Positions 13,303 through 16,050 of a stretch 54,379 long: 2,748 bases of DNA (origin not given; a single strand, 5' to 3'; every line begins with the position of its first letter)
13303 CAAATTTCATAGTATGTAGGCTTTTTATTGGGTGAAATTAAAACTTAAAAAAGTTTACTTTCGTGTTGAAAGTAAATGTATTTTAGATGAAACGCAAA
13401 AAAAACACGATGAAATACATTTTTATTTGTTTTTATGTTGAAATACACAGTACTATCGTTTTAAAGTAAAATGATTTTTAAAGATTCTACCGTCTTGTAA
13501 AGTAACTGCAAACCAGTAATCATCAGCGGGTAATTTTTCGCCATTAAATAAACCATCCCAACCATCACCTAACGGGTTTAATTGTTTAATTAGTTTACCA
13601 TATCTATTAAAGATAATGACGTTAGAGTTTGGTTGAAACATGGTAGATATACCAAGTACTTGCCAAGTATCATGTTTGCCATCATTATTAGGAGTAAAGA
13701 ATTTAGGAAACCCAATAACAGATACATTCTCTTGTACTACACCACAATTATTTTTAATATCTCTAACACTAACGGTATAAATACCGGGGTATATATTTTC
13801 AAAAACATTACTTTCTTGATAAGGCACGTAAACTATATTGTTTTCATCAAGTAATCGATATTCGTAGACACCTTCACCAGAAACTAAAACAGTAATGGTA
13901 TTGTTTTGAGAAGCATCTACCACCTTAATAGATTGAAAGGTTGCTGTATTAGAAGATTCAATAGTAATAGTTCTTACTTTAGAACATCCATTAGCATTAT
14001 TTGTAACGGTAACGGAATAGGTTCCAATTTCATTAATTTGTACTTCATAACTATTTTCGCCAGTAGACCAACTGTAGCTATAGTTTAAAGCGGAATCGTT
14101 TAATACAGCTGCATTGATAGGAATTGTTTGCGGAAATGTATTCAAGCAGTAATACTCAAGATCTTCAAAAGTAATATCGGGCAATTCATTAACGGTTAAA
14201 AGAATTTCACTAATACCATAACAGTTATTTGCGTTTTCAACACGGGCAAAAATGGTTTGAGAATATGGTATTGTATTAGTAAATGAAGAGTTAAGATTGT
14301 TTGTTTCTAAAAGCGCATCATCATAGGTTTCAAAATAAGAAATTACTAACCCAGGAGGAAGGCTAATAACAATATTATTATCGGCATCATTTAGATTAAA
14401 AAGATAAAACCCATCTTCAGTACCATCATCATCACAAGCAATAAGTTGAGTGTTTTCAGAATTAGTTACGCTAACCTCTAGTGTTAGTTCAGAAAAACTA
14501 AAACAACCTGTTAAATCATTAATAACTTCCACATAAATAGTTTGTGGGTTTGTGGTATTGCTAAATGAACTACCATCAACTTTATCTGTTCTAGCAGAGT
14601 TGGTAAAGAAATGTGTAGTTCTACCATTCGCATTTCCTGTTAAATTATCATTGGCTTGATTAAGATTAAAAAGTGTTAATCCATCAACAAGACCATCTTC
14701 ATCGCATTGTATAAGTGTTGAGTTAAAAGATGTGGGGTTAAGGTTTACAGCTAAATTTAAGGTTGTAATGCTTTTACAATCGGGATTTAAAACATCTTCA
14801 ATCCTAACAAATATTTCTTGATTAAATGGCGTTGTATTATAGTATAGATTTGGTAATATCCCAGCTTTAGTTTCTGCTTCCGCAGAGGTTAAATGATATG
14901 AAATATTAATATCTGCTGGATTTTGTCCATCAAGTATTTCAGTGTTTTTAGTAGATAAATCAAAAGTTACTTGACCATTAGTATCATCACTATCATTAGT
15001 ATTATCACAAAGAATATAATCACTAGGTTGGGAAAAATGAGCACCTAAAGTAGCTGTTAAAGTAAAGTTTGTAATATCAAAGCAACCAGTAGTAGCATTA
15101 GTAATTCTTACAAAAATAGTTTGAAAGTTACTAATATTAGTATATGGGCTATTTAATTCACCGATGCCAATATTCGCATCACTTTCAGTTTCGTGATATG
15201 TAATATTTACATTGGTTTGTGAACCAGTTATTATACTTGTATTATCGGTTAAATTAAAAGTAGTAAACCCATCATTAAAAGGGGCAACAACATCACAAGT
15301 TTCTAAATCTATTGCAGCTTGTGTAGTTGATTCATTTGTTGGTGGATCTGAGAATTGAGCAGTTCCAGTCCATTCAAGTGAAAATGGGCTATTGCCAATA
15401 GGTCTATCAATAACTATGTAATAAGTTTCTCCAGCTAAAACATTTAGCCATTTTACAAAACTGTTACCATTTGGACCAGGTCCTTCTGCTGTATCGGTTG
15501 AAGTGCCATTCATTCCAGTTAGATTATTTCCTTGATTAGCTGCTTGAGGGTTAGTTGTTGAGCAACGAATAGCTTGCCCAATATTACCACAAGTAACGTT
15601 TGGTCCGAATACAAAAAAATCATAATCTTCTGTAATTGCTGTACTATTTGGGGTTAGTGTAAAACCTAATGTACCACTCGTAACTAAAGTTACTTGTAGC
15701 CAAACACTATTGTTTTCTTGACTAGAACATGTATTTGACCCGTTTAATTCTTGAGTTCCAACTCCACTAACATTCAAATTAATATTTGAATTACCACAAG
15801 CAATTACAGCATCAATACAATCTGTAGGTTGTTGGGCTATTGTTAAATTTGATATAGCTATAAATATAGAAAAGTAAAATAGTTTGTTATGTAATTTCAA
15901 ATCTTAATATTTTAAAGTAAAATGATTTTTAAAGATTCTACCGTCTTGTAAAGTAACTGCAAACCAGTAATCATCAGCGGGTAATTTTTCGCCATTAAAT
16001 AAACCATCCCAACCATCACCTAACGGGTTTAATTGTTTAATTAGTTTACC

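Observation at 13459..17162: A 1,253-bp identical direct repeat puts the same 417-aa stalk-plus-anchor on two different T9SS protein heads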

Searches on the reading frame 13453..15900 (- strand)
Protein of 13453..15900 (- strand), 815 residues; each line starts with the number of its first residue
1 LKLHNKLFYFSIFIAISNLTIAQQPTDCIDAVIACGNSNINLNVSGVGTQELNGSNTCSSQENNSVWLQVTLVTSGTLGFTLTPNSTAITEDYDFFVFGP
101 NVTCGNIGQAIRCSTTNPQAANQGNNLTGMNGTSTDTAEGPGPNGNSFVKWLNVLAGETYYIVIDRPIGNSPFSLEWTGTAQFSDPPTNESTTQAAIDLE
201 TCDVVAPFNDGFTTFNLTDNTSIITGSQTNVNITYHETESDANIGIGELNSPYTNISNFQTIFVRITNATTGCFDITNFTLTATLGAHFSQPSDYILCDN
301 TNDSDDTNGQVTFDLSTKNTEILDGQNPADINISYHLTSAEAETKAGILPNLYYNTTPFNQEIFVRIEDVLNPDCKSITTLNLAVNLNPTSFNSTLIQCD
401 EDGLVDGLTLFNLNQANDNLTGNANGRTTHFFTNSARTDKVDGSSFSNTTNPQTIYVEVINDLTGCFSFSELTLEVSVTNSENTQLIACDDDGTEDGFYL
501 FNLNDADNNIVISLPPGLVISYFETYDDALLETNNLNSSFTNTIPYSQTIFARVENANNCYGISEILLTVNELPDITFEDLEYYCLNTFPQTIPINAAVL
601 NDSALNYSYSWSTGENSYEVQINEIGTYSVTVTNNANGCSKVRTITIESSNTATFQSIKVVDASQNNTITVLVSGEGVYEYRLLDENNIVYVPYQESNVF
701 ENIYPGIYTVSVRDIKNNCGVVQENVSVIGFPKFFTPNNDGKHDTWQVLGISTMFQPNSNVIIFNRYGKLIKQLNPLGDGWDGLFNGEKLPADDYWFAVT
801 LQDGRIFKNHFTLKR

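Call 5: search_protein_families(library=pfam, proteins=[window:13453-15900:-], max_evalue=0.01)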
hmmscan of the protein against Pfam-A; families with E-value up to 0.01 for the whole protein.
window:13453-15900:- (815 aa): 1 family
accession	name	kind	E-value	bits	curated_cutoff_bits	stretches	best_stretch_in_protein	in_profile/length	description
PF13585.12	CHU_C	-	1.4e-12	48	27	1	731-803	3-74/86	CHU_C Type IX secretion signal domain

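Call 6: search_protein_families(library=ncbifam, proteins=[window:13453-15900:-], max_evalue=0.01)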
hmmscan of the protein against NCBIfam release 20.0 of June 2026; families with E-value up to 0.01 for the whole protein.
window:13453-15900:- (815 aa): 1 family
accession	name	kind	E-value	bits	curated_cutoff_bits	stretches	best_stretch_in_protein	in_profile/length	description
TIGR04131.1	Bac_Flav_CTERM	domain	2.9e-34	117.1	35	1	729-815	1-85/85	T9SS type B sorting domain-containing protein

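Call 7: find_encoding_contigs(protein=window:13453-15900:-, flank=10000, max_places=10)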
Protein window:13453-15900:- (815 aa): no gene with exactly this product is on record in the collection.

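Call 69: find_encoding_contigs(protein=P0244, flank=10000, max_places=6)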
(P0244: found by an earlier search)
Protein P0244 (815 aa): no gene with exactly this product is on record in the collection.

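Call 70: find_encoding_contigs(protein=P0243, flank=10000, max_places=6)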
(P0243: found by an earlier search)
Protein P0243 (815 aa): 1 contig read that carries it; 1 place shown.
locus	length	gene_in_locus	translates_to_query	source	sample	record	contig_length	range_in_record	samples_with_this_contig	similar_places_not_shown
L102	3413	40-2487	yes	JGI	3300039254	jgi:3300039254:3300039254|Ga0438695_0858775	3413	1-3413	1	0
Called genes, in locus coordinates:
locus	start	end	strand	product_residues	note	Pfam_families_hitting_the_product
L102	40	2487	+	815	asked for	PF26689:FIDD, PF13585:CHU_C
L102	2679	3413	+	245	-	?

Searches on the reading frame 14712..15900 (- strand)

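Call 17: find_homologous_proteins(query=window:14712-15900:-)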
Query window:14712-15900:- (396 aa): 290 proteins with E <= 0.001 among 3215 candidates; the best 120 are listed.
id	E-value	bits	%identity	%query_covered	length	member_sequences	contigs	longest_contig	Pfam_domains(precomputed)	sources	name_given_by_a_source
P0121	1.6e-203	694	75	100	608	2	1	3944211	PF26689.1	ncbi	ncbi:hypothetical protein, partial [Wocania ichthyoenteri]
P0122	4.6e-162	557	65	100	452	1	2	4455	PF26689.1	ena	-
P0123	6.8e-162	557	64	100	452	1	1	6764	PF26689.1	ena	-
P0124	2.6e-155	535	59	99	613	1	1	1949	PF26689.1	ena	-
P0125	3.1e-147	509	60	95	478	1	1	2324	PF26689.1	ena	-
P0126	2.7e-137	476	53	100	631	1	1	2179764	PF26689.1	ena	-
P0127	1.8e-134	467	55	98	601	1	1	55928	PF26689.1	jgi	-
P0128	4.9e-132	459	50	100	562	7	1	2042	PF26689.1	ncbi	ncbi:hypothetical protein, partial [Winogradskyella aquimaris]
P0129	1.1e-128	447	56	96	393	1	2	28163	PF26689.1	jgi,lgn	-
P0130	8.1e-128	445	53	95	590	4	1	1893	PF26689.1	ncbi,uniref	ncbi:hypothetical protein, partial [Psychroserpens sp.]|uniref:hypothetical protein n=1 Tax=Psychros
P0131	1.5e-127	444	52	100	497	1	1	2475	PF26689.1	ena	-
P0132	2.0e-127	443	53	97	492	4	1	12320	PF26689.1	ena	-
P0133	2.2e-125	437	62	82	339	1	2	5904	PF26689.1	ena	-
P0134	5.6e-119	416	51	95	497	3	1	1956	PF26689.1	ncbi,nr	ncbi:hypothetical protein MUY34_16935, partial [Flavihalobacter algicola]|nr:hypothetical protein [P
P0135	5.5e-118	412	55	93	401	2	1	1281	PF26689.1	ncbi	ncbi:MAG: hypothetical protein ACPG5M_09735, partial [Winogradskyella sp.]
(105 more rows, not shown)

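Call 19: find_encoding_contigs(protein=P0121, flank=10000, max_places=4)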
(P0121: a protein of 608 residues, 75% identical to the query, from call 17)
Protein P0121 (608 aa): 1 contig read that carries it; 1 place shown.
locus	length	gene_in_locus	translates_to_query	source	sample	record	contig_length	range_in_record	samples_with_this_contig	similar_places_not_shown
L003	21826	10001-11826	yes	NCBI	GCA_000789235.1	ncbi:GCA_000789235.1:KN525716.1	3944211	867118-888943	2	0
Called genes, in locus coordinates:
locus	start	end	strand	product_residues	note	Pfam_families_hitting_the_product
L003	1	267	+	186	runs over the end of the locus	PF01300:Sua5_yciO_yrdC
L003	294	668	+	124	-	PF13366:PDDEXK_3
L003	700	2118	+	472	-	PF01743:PolyA_pol, PF12627:PolyA_pol_RNAbd, PF01966:HD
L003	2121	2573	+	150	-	PF00583:Acetyltransf_1, PF13673:Acetyltransf_10 (weak), PF13508:Acetyltransf_7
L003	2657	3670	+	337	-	PF02628:COX15-CtaA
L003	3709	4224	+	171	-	PF07929:PRiA4_ORF3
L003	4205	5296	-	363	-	-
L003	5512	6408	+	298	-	PF00005:ABC_tran, PF13304:AAA_21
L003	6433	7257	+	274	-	PF12730:ABC2_membrane_4 (weak), PF12679:ABC2_membrane_2, PF10920:DUF2705 (weak), PF12698:ABC2_membrane_3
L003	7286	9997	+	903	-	PF26689:FIDD, PF13585:CHU_C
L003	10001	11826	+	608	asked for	PF26689:FIDD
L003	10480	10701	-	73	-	-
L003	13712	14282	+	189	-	PF13585:CHU_C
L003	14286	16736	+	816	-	PF26689:FIDD, PF13585:CHU_C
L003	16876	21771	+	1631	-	PF26766:Choice_anch_L, PF26689:FIDD, PF13585:CHU_C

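Call 31: find_related_loci(query=window:14712-15900:-, collection=metagenome_contigs, flank=6000)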
Query window:14712-15900:- (396 aa) in metagenome_contigs; peptide patterns used: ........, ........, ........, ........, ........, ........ (x = any residue, [..] = any of these).
120 stretches matched a pattern; 18 encode a relative of the query (tblastn E <= 1e-3); 18 distinct loci.
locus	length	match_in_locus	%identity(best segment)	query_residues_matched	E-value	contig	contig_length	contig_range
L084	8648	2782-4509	70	4-396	2e-179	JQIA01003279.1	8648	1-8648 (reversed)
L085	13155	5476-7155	67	7-396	6e-177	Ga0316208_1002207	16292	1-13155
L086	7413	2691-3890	65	1-396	2e-166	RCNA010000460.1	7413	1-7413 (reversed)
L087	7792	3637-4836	65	1-396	8e-166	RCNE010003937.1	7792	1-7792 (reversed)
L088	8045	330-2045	62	1-396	5e-165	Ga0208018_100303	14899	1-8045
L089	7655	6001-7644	61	13-396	2e-159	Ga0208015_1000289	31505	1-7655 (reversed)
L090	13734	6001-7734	60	1-389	4e-153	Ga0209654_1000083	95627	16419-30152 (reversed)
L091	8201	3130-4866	58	1-396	8e-147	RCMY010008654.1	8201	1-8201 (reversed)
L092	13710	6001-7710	58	7-396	4e-144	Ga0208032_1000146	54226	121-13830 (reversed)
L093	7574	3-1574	64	56-396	3e-143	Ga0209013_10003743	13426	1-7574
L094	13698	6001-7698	66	6-396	3e-169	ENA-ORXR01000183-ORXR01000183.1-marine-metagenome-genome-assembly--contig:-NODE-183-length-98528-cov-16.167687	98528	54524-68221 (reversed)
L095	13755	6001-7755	55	10-391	6e-129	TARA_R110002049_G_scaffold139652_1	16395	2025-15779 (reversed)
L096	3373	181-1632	55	1-392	5e-131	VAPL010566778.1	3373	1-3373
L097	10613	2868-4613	53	1-396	7e-124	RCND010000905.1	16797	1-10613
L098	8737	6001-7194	49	1-390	2e-107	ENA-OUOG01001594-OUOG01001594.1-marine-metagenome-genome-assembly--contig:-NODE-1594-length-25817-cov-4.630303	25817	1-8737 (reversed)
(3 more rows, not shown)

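Call 53: predict_structure(alignment_id=A3)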
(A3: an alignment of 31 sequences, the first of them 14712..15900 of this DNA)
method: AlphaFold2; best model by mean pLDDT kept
length: 396 residues; sequences in the alignment: 31
mean_pLDDT: 85.1   pTM: 0.66
mean pLDDT of the five models: 85.1, 84.5, 84.0, 83.6, 82.7
residues with pLDDT >= 90: 171; 70-90: 185; 50-70: 34; < 50: 6
segments of 3 or more residues with pLDDT < 50: 46-48
pLDDT, mean of each block of 10 residues (from residue 1): 81 71 59 80 56 62 77 93 86 87 80 87 87 88 82 93 79 87 89 80 79 91 90 93 89 92 93 92 87 93 87 95 90 95 94 95 94 89 90 67
secondary structure, 60 per line:
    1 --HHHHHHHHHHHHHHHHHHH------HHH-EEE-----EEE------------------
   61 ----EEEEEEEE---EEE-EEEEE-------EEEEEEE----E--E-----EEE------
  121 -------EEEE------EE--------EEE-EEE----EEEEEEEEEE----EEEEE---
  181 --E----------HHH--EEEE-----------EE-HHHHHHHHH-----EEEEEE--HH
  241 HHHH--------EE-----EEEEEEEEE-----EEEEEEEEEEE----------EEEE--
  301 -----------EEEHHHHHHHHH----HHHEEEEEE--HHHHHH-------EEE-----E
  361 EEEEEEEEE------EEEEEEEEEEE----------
elements in order: H3-21 E32-34 E40-42 E65-72 E76-78 E80-84 E92-98 E112-114 E128-131 E148-150 E152-154 E159-168 E173-177 E199-202 H217-225 E231-236 H239-244 E260-268 E274-284 E295-298 E312-314 H315-323 E331-336 H339-344 E352-354 E360-369 E376-386

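Call 56: fold_search(model_id=the predicted structure, library=pdb)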
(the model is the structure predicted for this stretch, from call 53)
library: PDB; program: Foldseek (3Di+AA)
matches with E <= 10: 1779; with E <= 0.001: 78
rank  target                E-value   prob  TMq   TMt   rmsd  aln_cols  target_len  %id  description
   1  2v5y                  3.3e-07  1.00  0.23  0.18  14.9       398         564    9  Crystal structure of the receptor protein tyrosine phosphatase mu ectodomain (released 2007-09-11)
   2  9flx_A                7.7e-07  1.00  0.30  0.33  21.6       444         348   13  CryoEM structure of the fragment-4 (4074-4421) in the grappling hook protein A (GhpA) in the bacterium Aureispira sp.  (released 2024-10-16)
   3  9flp_A                1.9e-06  1.00  0.29  0.15  34.3       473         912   11  CryoEM structure of the neck (1403-2314) in the grappling hook protein A (GhpA) in the bacterium Aureispira sp. CCB-QB (released 2024-10-16)
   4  9fly_A                2.0e-06  1.00  0.30  0.15  12.6       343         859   11  CryoEM structure of the base (4151-5009) in the grappling hook protein A (GhpA) in the bacterium Aureispira sp. CCB-QB (released 2024-10-16)
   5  9flu_A                4.1e-06  1.00  0.31  0.36  22.6       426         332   12  CryoEM structure of the fragment-1 (3402-3733) in the grappling hook protein A (GhpA) in the bacterium Aureispira sp.  (released 2024-10-16)
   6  9g8b_A                6.5e-06  1.00  0.29  0.33  22.6       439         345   10  CryoEM structure of the fragment-2 (2892-3236) in the grappling hook protein A (GhpA) in the bacterium Aureispira sp.  (released 2024-10-16)
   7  4m00_A                1.3e-05  0.85  0.16  0.13  23.9       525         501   11  Crystal structure of the ligand binding region of staphylococcal adhesion SraP (released 2014-06-18)
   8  9flv_A                2.2e-05  1.00  0.28  0.27  22.1       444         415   11  CryoEM structure of the fragment-5 (2393-2807) in the grappling hook protein A (GhpA) in the bacterium Aureispira sp.  (released 2024-10-16)
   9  8a0y_A                2.2e-05  0.96  0.21  0.16  21.6       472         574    9  Crystal structure of mouse contactin 2 immunoglobulin domains (released 2023-11-01)
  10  9fls_A                2.3e-05  0.97  0.23  0.25  23.6       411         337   11  CryoEM structure of the fragment-3 (2061-2397) in the grappling hook protein A (GhpA) in the bacterium Aureispira sp.  (released 2024-10-16)
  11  5xwu_A                4.3e-05  0.96  0.16  0.20  14.2       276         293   10  Crystal structure of PTPdelta Ig1-Ig3 in complex with SALM2 LRR-Ig (released 2018-06-06)
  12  8k53_B                5.4e-05  1.00  0.21  0.15  16.6       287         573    9  Structure of the Dimeric Human CNTN2 Ig 1-6-FNIII 1-2 Domain in an Asymmetric State (released 2023-12-06)
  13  1qz1                  8.1e-05  0.95  0.19  0.24  16.8       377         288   10  Crystal Structure of the Ig 1-2-3 fragment of NCAM (released 2003-11-04)
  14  1iil_G                9.0e-05  0.99  0.15  0.24  12.6       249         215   10  CRYSTAL STRUCTURE OF PRO253ARG APERT MUTANT FGF RECEPTOR 2 (FGFR2) IN COMPLEX WITH FGF2 (released 2001-05-09)
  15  3lne                  1.0e-04  0.99  0.14  0.24  13.1       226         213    8  Crystal structure of E-cadherin EC12 K14E (released 2010-03-02)
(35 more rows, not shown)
